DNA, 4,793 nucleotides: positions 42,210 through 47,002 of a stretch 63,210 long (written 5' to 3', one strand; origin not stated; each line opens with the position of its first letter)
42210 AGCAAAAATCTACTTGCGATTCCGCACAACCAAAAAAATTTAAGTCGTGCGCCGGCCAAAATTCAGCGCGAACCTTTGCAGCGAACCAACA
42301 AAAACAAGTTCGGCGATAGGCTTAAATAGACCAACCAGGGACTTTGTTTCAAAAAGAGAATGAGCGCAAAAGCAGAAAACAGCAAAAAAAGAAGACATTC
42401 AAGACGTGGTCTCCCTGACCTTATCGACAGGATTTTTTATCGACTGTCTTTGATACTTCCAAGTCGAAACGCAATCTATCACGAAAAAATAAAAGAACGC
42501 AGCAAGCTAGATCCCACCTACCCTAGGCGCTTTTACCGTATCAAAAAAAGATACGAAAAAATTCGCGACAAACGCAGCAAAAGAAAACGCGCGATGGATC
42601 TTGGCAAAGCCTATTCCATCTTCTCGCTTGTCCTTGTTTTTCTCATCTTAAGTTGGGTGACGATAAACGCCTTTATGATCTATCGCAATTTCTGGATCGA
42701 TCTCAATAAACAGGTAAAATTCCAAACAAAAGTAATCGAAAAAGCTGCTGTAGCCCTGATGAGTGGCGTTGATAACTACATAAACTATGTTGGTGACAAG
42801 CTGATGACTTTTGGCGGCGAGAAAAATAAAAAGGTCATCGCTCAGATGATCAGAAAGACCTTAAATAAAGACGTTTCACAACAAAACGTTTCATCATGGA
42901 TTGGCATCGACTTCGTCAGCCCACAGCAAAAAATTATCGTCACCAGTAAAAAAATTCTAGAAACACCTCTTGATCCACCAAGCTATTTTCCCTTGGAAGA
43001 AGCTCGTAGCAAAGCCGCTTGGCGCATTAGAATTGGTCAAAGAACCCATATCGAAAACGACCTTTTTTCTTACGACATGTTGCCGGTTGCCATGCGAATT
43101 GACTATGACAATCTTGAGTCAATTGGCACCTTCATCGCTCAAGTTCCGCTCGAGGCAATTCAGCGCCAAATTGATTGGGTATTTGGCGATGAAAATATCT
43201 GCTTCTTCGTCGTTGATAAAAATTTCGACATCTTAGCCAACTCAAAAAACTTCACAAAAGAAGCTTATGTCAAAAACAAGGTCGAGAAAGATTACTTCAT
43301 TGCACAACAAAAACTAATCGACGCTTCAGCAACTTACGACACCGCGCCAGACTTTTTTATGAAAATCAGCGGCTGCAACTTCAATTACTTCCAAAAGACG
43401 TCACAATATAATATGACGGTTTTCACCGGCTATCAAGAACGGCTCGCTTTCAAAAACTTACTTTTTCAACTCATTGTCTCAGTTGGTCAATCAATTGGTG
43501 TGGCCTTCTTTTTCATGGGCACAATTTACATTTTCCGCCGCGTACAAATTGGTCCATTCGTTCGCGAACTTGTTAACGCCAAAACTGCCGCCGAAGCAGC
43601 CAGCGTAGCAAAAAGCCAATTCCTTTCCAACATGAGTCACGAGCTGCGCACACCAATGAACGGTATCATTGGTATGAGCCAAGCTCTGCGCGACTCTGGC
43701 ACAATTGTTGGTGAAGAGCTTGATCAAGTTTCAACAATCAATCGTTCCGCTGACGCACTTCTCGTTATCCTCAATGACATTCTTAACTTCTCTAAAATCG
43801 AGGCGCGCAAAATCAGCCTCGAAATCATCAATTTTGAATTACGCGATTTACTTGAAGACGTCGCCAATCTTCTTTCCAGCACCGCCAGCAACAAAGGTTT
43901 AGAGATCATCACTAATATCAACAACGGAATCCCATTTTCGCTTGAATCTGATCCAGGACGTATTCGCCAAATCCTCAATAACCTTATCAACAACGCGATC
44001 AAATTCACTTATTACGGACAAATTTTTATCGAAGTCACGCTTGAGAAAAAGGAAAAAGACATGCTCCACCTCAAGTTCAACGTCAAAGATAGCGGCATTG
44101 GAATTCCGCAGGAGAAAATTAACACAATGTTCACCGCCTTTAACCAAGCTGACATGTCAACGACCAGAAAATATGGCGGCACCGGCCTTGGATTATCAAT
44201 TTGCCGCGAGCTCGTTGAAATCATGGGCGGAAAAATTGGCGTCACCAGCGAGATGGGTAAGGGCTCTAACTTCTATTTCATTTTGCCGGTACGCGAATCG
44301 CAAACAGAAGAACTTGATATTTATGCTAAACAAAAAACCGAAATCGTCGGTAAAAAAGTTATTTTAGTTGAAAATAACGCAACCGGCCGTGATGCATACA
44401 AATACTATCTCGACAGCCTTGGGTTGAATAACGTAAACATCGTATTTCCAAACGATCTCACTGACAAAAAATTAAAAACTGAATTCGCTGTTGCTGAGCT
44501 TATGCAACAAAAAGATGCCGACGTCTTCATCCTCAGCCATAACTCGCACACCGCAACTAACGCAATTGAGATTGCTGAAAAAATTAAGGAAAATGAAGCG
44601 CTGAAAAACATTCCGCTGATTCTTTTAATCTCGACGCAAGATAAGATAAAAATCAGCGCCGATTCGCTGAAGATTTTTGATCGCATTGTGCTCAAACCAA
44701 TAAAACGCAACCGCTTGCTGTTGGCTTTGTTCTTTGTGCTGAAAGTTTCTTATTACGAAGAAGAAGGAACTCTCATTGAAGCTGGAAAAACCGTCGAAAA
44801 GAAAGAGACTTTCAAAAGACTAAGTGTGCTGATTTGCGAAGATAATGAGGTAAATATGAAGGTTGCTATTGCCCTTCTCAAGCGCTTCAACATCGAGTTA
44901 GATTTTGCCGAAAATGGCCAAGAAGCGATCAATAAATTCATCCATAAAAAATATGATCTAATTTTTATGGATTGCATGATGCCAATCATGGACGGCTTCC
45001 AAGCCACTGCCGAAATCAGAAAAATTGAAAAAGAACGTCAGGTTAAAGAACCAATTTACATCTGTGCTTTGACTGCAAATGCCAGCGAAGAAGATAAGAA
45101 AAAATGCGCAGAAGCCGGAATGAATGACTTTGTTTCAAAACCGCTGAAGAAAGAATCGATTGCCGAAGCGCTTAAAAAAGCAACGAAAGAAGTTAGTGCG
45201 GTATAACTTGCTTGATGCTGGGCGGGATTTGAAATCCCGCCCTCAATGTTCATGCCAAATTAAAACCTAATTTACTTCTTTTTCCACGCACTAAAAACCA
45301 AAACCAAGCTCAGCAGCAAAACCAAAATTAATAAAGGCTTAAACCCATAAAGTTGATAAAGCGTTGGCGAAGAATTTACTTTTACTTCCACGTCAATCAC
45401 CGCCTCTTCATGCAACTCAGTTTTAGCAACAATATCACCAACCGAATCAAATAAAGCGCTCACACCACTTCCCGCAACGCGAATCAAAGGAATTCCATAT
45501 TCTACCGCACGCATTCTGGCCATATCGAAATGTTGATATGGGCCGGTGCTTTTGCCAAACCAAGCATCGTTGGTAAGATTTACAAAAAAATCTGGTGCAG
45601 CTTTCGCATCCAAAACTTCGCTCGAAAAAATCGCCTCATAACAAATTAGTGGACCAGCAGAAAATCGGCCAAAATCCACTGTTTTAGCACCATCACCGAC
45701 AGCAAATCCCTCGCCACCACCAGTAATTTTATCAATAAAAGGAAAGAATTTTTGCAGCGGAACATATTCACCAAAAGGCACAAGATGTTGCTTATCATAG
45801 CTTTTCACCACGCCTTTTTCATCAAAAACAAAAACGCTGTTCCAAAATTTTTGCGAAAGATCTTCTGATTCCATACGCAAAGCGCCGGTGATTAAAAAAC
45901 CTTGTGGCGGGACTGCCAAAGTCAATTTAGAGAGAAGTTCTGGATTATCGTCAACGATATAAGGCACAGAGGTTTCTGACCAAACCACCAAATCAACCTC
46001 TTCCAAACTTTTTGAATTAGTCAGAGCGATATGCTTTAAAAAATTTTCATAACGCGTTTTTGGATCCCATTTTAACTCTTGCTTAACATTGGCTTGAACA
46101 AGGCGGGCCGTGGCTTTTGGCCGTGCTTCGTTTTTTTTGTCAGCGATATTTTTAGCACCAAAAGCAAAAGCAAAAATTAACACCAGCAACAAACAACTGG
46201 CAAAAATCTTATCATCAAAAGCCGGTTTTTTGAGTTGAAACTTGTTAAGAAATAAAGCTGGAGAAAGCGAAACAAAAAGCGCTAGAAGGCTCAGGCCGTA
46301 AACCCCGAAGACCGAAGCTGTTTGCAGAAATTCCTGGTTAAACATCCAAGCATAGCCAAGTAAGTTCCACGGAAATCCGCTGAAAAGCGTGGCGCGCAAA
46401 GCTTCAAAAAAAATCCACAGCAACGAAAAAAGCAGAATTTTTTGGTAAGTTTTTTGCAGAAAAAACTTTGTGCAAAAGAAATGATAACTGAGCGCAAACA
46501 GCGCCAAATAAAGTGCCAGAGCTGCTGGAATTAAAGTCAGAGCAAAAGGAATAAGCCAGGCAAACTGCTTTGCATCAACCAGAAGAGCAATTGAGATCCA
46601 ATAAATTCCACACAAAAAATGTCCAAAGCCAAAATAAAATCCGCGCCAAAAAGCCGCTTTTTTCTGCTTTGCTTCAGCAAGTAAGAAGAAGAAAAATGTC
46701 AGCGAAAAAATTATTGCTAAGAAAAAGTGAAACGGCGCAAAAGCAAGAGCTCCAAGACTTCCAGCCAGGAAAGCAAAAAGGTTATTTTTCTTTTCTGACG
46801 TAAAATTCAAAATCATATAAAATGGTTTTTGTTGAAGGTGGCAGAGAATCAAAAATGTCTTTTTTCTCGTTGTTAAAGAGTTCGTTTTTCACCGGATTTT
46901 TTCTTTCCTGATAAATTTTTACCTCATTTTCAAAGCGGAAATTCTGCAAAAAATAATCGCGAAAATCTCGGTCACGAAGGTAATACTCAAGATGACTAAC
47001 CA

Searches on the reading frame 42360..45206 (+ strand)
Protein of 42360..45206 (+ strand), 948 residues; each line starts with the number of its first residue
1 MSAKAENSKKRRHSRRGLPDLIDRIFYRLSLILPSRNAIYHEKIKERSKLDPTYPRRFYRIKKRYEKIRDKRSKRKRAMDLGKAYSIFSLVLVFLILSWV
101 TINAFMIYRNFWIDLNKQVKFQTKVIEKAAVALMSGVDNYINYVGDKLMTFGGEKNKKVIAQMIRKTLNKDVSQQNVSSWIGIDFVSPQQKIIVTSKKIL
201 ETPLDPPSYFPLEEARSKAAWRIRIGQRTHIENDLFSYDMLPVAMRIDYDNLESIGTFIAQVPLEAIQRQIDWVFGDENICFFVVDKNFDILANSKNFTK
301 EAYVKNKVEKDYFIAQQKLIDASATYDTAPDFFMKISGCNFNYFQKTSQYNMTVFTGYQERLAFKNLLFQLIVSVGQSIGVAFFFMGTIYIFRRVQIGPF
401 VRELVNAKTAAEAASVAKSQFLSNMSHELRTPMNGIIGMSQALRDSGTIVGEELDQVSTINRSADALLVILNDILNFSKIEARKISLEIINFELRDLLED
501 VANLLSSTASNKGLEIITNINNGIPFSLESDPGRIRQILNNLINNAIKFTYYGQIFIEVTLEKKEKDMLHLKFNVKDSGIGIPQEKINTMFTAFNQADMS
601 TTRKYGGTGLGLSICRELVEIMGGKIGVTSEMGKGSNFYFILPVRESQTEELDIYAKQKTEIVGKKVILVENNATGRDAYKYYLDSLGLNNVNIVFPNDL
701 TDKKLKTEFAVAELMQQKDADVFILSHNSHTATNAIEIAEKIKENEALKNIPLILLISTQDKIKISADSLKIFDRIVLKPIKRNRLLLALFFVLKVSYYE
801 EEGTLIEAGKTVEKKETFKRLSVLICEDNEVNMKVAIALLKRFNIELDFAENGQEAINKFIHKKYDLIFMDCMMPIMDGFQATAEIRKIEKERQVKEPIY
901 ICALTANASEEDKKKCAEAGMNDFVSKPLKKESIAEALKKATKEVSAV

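Call 14: search_protein_families(library=pfam, proteins=[window:42360-45206:+], max_evalue=0.001)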
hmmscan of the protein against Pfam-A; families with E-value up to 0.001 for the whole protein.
window:42360-45206:+ (948 aa): 4 families
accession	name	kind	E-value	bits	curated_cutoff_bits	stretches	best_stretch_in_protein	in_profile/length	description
PF02518.31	HATPase_c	-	5.5e-29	101.3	26.4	1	531-645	2-110/111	Histidine kinase-, DNA gyrase B-, and HSP90-like ATPase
PF00072.30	Response_reg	-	2.5e-26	92.5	30.2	1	823-938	1-110/111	Response regulator receiver domain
PF00512.31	HisKA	-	2.7e-18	66.2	26.9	1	417-482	1-65/66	His Kinase A (phospho-acceptor) domain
PF24896.1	Receiver_CRE1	-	2.1e-07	31.7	27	0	817-941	3-134/136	AHK4/CRE1/WOL first receiver domain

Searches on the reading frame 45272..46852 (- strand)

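Call 14: search_protein_families(library=pfam, proteins=[window:45272-46852:-], max_evalue=0.001)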
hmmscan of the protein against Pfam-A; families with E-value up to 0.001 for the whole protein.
window:45272-46852:- (526 aa): 2 families
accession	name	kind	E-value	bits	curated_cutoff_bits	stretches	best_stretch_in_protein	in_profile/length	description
PF20154.4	LNT_N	-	8.9e-31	107.7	27.1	1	30-195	1-157/159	Apolipoprotein N-acyltransferase N-terminal domain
PF00795.27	CN_hydrolase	-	3.4e-25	89.3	23.2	1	249-493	2-249/256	Carbon-nitrogen hydrolase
